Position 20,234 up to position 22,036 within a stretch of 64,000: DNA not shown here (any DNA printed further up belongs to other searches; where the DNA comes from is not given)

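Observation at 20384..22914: EndoQ-like PHP nuclease in a bacterium, co-oriented with a PRTase-domain protein and a four-helix-bundle protein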

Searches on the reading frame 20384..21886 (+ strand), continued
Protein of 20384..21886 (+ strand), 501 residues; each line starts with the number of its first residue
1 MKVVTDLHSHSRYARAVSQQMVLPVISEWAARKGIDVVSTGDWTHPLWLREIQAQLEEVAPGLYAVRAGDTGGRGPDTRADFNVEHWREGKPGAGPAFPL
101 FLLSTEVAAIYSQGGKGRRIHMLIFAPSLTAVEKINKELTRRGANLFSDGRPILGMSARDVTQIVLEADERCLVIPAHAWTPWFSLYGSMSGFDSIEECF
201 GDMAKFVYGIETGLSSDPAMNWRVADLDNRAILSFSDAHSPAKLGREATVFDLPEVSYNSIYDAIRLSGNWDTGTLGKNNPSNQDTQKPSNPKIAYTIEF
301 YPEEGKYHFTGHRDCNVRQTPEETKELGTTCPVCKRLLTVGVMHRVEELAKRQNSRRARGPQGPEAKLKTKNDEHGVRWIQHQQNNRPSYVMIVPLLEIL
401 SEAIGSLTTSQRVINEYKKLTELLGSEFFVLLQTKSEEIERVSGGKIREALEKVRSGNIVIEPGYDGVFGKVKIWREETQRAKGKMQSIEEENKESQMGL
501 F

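Call 65: fold_search(model_id=the predicted structure, library=pdb)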
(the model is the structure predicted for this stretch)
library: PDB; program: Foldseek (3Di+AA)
matches with E <= 10: 224; with E <= 0.001: 7
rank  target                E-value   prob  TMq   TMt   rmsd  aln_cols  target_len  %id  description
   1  5zb8_A                3.7e-34  1.00  0.67  0.82   6.2       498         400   27  Crystal structure of the novel lesion-specific endonuclease PfuEndoQ from Pyrococcus furiosus (released 2018-04-04)
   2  5zb8_B                2.5e-33  1.00  0.67  0.83   3.8       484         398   28  Crystal structure of the novel lesion-specific endonuclease PfuEndoQ from Pyrococcus furiosus (released 2018-04-04)
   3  5zb8_C                3.4e-33  1.00  0.67  0.82   5.9       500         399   27  Crystal structure of the novel lesion-specific endonuclease PfuEndoQ from Pyrococcus furiosus (released 2018-04-04)
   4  7k30_A                1.8e-31  1.00  0.67  0.84   3.7       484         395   27  Crystal structure of Endonuclease Q complex with 27-mer duplex substrate with dU at the active site (released 2021-03-17)
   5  3o0f                  2.0e-05  1.00  0.26  0.43   8.8       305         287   14  Crystal structure of a putative metal-dependent phosphoesterase (BAD_1165) from bifidobacterium adolescentis atcc 15703  (released 2010-08-25)
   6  3e0f                  1.2e-04  1.00  0.26  0.43   8.8       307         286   14  Crystal structure of a putative metal-dependent phosphoesterase (bad_1165) from bifidobacterium adolescentis atcc 15703  (released 2008-09-02)
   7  7rty_A                5.5e-04  1.00  0.33  0.61   4.9       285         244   12  Crystal Structure of PsfC from Pseudomonas syringae PB-5123 (released 2021-09-15)
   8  4gx9_B                4.0e-03  1.00  0.27  0.40   6.1       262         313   13  Crystal structure of a DNA polymerase III alpha-epsilon chimera (released 2013-04-03)
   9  2yb1                  7.1e-03  0.95  0.25  0.41   7.5       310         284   17  Structure of an amidohydrolase from Chromobacterium violaceum (EFI target EFI-500202) with bound Mn, AMP and phosphate. (released 2011-03-16)
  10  7ug9                  9.5e-03  0.99  0.25  0.54   5.5       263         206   11  Crystal structure of RNase AM PHP domain (released 2022-08-31)
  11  9etk                  1.3e-02  0.90  0.24  0.40   8.7       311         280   12  Crystal structure of Vibrio cholerae RNase AM (released 2024-09-11)
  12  4gx9_C                1.5e-02  0.99  0.20  0.30   5.1       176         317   14  Crystal structure of a DNA polymerase III alpha-epsilon chimera (released 2013-04-03)
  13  1fo6_A                2.5e-02  0.18  0.09  0.13  12.3       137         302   16  CRYSTAL STRUCTURE ANALYSIS OF N-CARBAMoYL-D-AMINO-ACID AMIDOHYDROLASE (released 2001-08-29)
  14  1erz_A                3.0e-02  0.16  0.08  0.12  12.5       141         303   16  CRYSTAL STRUCTURE OF N-CARBAMYL-D-AMINO ACID AMIDOHYDROLASE WITH A NOVEL CATALYTIC FRAMEWORK COMMON TO AMIDOHYDROLASES (released 2001-04-06)
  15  2ggl_A                3.5e-02  0.15  0.08  0.12  12.2       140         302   16  The mutant A222C of Agrobacterium radiobacter N-carbamoyl-D-amino acid amidohydrolase (released 2006-04-11)
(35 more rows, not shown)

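Call 71: search_dna_similar(query=window:20384-21886:+, collection=phages, mode=protein, max_rows=10)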
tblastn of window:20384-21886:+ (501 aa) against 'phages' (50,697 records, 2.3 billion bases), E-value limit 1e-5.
No match.

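Call 72: search_dna_similar(query=window:20384-21886:+, collection=plasmids, mode=protein, max_rows=10)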
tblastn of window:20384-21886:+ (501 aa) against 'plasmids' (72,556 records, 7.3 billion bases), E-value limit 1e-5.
Records with a match: 1; places in all: 1; records where one place covers at least 80% of the query: 1.
Best place of each record, by identity: <60% 1.
By first word of the organism name: Brevibacillus 1.
By predicted mobility (MOB-suite, as given by PLSDB): non-mobilizable 1.
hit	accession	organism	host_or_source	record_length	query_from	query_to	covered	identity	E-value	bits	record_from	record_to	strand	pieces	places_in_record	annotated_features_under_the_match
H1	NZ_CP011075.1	Brevibacillus laterosporus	Oryza sativa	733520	5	472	93%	26.3%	2e-21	105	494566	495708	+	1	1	endonuclease Q family protein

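Call 73: get_annotated_region(hit=H1, flank=3000)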
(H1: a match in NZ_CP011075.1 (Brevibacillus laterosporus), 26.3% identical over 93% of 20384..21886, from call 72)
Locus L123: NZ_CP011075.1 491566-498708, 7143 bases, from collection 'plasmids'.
description: Brevibacillus laterosporus strain B9 plasmid unnamed1, complete sequence
organism: Brevibacillus laterosporus (NCBI taxid 1465)
taxonomy: Bacteria; Bacillota; Bacilli; Bacillales; Paenibacillaceae; Brevibacillus; Brevibacillus laterosporus
host: -; source: Oryza sativa; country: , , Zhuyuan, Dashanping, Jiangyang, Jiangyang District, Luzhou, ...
typing (MOB-suite, as given by PLSDB): non-mobilizable
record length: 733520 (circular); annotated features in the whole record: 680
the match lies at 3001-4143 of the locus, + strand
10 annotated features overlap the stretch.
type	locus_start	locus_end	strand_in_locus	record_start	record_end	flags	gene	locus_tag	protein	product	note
CDS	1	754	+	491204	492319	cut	-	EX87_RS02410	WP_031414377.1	M20/M25/M40 family metallo-hydrolase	-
CDS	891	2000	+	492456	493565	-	-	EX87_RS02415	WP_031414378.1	DUF3866 family protein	-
CDS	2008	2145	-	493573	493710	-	-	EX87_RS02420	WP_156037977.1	Z-ring formation inhibitor MciZ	-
CDS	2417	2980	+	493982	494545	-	-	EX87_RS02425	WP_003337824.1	NUDIX hydrolase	-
CDS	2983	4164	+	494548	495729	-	-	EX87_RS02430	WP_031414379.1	endonuclease Q family protein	-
CDS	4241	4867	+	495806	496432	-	spoIIM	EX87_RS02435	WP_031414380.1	stage II sporulation protein M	GO:0030436 - asexual sporulation [Evidence IEA]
CDS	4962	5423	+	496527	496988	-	-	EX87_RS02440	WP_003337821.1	Fur family transcriptional regulator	GO:0006355 - regulation of DNA-templated transcription [Evidence IEA]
CDS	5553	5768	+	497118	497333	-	-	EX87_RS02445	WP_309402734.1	DUF4227 family protein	-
CDS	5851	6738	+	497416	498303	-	xerD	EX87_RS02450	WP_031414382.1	site-specific tyrosine recombinase XerD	GO:0006310 - DNA recombination [Evidence IEA]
CDS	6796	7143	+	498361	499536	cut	deoB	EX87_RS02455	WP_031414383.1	phosphopentomutase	GO:0006139 - nucleobase-containing compound metabolic process [Evidence IEA]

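Call 75: search_protein_representatives(alignment_id=A1)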
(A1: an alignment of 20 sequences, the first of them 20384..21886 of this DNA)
Query: 20 sequences, 447 profile positions. Proteins with E-value up to 0.001 (for the whole library): 4357; up to 1e-10: 3016; up to 1e-30: 1222. The best 150 are listed.
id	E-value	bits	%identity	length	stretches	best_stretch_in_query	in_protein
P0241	2.6e-219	745.0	-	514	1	1-447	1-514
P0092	4.5e-213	724.5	-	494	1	1-447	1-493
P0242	1.6e-209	712.7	-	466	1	1-447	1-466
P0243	2.4e-206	702.3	-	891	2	159-446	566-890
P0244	2.7e-200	682.3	-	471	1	1-447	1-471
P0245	4.5e-199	678.3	-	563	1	1-447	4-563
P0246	1.1e-196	670.4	-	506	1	1-447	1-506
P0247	1.6e-194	663.3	-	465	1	1-441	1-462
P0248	1.5e-191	653.5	-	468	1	2-447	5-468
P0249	1.8e-191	653.3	-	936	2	1-220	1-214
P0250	1.6e-185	633.6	-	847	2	158-447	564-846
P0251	3.2e-179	612.9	-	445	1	1-447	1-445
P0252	4.4e-178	609.1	-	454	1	1-447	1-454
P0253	2.2e-173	593.6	-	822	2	158-447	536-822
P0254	2.7e-166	570.3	-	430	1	1-435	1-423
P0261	1.0e-150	519.0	-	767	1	1-437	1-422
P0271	1.5e-145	501.9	-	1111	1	2-433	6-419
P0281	1.9e-142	491.7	-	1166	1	1-434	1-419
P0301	2.2e-138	478.3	-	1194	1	1-447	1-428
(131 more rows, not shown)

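Call 76: search_protein_families(library=pfam, proteins=[P0271, P0281, P0301, P0243, P0249, P0261], max_evalue=0.0001)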
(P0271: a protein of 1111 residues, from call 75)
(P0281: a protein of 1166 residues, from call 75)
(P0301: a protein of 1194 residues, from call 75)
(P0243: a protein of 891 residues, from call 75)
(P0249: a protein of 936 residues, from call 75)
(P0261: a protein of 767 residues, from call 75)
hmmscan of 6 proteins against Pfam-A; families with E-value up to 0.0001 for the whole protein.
P0271 (1111 aa): 6 families
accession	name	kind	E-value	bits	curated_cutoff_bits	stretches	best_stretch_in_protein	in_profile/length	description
PF00580.27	UvrD-helicase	-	2.9e-73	247.3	23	1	472-730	1-270/271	UvrD/REP helicase N-terminal domain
PF13361.12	UvrD_C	-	1.9e-46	159.5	25.6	2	943-1064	237-349/350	UvrD-like helicase C-terminal domain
PF13245.12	AAA_19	-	1.4e-21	77.5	25.1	1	476-716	1-134/134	AAA domain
PF13538.12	UvrD_C_2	-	1.4e-11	44.6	27.4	1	1004-1060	2-51/52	UvrD-like helicase C-terminal domain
PF01443.25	Viral_helicase1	-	2.9e-08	34.2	21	0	991-1060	164-226/228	Viral superfamily 1 RNA helicase core domain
PF13086.12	AAA_11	-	2.3e-07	31.3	27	1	471-602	1-137/257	AAA domain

P0281 (1166 aa): 6 families
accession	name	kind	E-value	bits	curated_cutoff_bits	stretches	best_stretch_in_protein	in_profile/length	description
PF00580.27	UvrD-helicase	-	9e-81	271.9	23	1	476-745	1-271/271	UvrD/REP helicase N-terminal domain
PF13361.12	UvrD_C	-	8.1e-48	164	25.6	1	750-1116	1-348/350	UvrD-like helicase C-terminal domain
PF13245.12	AAA_19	-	1.8e-24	86.8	25.1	1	480-730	1-134/134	AAA domain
PF13538.12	UvrD_C_2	-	2.1e-09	37.5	27.4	1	1060-1113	4-51/52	UvrD-like helicase C-terminal domain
PF01443.25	Viral_helicase1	-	8.2e-06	26.2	21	0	1057-1114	178-227/228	Viral superfamily 1 RNA helicase core domain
PF13087.12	AAA_12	-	2.8e-05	24.2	27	0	1002-1116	87-193/195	AAA domain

P0301 (1194 aa): 6 families
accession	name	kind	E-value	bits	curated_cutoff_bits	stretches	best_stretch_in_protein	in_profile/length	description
PF00580.27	UvrD-helicase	-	6e-72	243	23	1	505-789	1-271/271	UvrD/REP helicase N-terminal domain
PF13361.12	UvrD_C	-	1.1e-40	140.6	25.6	2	1048-1152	264-349/350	UvrD-like helicase C-terminal domain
PF13245.12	AAA_19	-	8e-25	88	25.1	1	515-774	9-134/134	AAA domain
PF13538.12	UvrD_C_2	-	1.7e-09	37.8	27.4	0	1126-1149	29-52/52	UvrD-like helicase C-terminal domain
PF13086.12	AAA_11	-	5.3e-05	23.6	27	0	514-598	13-93/257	AAA domain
PF13604.12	AAA_30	-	8.9e-05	22.7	27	0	725-820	84-174/191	AAA domain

P0243 (891 aa): 2 families
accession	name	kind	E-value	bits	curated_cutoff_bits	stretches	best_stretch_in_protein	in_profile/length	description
PF14890.11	Intein_splicing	-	2.5e-10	40.8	35.8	1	261-565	75-155/155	Intein splicing domain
PF14528.11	LAGLIDADG_3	-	3.6e-05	24.4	22.5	0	326-394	4-74/82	LAGLIDADG-like domain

P0249 (936 aa): 3 families
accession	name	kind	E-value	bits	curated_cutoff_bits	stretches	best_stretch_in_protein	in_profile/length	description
PF14890.11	Intein_splicing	-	8.8e-25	87.8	35.8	1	222-733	2-155/155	Intein splicing domain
PF14528.11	LAGLIDADG_3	-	4.3e-24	85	22.5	1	519-595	3-82/82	LAGLIDADG-like domain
PF01381.28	HTH_3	-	5.7e-05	23.5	23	0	343-397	1-54/55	Helix-turn-helix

P0261 (767 aa): 4 families
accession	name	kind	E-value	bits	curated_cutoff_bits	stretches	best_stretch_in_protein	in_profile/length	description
PF00580.27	UvrD-helicase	-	5.1e-69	233.4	23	1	460-698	2-270/271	UvrD/REP helicase N-terminal domain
PF13245.12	AAA_19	-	7.3e-26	91.4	25.1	1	464-684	2-134/134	AAA domain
PF21445.3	ADDB_N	-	6e-07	29.4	26.6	0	590-698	156-255/290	ADDB, N-terminal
PF13086.12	AAA_11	-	3e-06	27.6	27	1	462-611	8-167/257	AAA domain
